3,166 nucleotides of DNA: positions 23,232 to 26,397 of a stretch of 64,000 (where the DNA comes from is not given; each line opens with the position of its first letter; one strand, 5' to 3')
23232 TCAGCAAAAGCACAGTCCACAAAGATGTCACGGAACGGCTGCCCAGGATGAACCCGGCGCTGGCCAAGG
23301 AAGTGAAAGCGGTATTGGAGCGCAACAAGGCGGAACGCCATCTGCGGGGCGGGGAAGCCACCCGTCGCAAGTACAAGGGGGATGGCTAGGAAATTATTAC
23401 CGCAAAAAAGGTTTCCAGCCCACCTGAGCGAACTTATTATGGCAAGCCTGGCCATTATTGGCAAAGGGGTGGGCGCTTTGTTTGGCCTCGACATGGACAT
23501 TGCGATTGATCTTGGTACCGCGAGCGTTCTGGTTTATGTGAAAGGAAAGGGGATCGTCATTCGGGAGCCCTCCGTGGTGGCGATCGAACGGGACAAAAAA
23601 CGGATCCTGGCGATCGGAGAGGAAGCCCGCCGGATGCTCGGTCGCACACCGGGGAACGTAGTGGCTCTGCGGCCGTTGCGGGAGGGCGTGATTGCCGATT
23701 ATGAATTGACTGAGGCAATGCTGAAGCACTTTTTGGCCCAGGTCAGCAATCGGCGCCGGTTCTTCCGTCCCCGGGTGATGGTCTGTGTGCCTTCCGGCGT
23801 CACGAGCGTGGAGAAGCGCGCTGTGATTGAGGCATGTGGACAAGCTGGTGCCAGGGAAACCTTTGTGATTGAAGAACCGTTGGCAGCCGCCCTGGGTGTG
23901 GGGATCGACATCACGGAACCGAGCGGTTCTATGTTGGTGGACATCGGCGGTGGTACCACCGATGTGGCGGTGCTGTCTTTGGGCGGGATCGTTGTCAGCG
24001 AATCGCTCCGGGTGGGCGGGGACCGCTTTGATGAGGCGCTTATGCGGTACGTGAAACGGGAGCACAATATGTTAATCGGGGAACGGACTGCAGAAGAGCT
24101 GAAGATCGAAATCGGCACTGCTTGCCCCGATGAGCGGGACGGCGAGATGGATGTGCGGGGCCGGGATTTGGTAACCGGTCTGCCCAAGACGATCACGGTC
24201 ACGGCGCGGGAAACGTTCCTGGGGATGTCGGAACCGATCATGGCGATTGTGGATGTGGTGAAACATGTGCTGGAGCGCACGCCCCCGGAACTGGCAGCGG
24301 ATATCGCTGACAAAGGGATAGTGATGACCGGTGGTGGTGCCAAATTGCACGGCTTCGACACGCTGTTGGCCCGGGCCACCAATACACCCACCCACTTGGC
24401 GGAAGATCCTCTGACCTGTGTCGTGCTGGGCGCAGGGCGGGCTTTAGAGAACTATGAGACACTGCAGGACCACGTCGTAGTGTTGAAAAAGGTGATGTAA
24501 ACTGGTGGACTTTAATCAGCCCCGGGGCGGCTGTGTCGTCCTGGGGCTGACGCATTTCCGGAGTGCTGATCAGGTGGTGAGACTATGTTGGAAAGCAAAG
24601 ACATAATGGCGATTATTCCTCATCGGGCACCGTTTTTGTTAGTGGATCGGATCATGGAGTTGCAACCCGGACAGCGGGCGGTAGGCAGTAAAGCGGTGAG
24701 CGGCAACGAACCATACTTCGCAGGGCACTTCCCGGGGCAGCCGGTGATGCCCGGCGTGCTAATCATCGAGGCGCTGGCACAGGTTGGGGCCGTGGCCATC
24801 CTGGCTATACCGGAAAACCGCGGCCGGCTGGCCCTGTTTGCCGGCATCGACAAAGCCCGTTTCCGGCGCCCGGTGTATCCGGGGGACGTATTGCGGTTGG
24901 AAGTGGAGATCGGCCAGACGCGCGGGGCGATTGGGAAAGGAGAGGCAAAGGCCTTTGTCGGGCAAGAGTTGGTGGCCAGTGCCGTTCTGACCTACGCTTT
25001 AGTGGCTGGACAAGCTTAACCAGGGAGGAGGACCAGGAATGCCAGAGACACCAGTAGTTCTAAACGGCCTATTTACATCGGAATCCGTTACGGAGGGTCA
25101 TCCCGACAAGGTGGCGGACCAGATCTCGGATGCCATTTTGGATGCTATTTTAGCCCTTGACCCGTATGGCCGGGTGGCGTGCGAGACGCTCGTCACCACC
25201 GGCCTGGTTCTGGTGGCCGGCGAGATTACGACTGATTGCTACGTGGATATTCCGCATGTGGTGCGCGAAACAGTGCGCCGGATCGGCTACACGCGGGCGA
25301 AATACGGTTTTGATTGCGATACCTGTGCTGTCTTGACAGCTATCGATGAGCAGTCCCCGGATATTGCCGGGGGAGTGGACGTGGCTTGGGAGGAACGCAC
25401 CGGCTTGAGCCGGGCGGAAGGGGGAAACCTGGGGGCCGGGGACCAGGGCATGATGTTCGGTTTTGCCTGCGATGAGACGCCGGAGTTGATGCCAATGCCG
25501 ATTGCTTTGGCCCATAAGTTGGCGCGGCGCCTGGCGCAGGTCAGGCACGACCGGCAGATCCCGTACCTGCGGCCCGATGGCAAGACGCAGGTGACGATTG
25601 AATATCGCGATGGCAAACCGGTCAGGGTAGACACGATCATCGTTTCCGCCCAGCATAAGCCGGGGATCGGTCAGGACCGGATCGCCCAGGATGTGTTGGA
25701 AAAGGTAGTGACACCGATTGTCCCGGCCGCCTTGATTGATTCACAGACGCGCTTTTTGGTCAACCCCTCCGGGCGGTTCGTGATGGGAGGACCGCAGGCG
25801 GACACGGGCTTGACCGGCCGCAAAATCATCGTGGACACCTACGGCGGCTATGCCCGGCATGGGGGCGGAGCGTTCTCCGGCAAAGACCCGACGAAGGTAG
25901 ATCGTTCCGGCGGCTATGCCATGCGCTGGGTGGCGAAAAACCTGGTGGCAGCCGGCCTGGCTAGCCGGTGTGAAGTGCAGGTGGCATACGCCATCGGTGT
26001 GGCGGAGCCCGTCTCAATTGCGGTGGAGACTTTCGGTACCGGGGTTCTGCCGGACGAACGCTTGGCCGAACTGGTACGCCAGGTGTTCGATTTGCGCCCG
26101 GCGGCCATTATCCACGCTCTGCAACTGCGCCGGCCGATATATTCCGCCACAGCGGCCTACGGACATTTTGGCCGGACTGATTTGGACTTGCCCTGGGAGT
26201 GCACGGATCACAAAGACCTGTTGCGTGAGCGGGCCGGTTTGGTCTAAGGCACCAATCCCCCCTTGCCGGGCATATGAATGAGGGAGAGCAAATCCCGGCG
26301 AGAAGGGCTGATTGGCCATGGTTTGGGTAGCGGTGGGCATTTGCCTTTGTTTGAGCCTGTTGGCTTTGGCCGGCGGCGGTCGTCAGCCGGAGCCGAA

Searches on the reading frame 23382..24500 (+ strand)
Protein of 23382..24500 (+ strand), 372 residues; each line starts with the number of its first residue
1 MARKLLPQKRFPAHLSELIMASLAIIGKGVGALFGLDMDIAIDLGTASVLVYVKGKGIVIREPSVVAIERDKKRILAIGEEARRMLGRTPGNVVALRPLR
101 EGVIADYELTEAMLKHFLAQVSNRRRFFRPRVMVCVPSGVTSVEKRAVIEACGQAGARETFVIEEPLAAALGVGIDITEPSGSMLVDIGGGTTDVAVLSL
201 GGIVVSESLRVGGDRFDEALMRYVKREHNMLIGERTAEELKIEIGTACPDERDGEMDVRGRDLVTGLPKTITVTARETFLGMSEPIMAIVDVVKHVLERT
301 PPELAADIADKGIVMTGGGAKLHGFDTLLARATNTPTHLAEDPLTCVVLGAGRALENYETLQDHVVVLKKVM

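Call 54: search_protein_families(library=pfam, proteins=[window:23382-24500:+], max_evalue=0.00001)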
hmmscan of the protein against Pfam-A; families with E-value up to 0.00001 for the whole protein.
window:23382-24500:+ (372 aa): 4 families
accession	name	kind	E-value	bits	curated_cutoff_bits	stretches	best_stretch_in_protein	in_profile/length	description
PF06723.19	MreB_Mbl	-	5e-144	479.6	27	1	38-362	2-326/327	MreB/Mbl protein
PF00012.26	HSP70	-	9e-13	47.7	20.6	1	132-229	136-239/599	Hsp70 protein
PF14450.12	FtsA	-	1.7e-12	48.2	31.8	1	184-342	1-112/127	Cell division protein FtsA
PF00022.25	Actin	-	1.5e-06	27.5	27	0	63-227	31-190/410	Actin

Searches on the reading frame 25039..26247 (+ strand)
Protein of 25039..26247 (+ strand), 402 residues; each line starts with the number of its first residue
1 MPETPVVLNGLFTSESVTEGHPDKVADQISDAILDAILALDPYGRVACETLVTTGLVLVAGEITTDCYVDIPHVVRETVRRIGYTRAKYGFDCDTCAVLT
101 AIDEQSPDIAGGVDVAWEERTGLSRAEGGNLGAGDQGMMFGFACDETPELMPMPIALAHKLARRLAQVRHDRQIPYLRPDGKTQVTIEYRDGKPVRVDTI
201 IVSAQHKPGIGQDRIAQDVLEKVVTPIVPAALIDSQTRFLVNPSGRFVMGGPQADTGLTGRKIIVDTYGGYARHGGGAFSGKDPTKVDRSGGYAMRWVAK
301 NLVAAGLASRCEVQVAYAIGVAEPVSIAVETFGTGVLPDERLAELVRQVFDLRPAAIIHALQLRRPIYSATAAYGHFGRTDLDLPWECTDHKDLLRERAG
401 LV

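Call 54: search_protein_families(library=pfam, proteins=[window:25039-26247:+], max_evalue=0.00001)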
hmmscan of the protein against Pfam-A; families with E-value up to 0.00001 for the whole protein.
window:25039-26247:+ (402 aa): 3 families
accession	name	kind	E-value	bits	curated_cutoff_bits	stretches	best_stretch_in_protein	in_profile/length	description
PF02773.21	S-AdoMet_synt_C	-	6.4e-68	227.4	25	1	249-387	1-137/138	S-adenosylmethionine synthetase, C-terminal domain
PF02772.21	S-AdoMet_synt_M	-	2.9e-50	169.9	29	1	131-247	2-120/120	S-adenosylmethionine synthetase, central domain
PF00438.25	S-AdoMet_synt_N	-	3.1e-45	153.2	33.1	1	11-107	3-99/99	S-adenosylmethionine synthetase, N-terminal domain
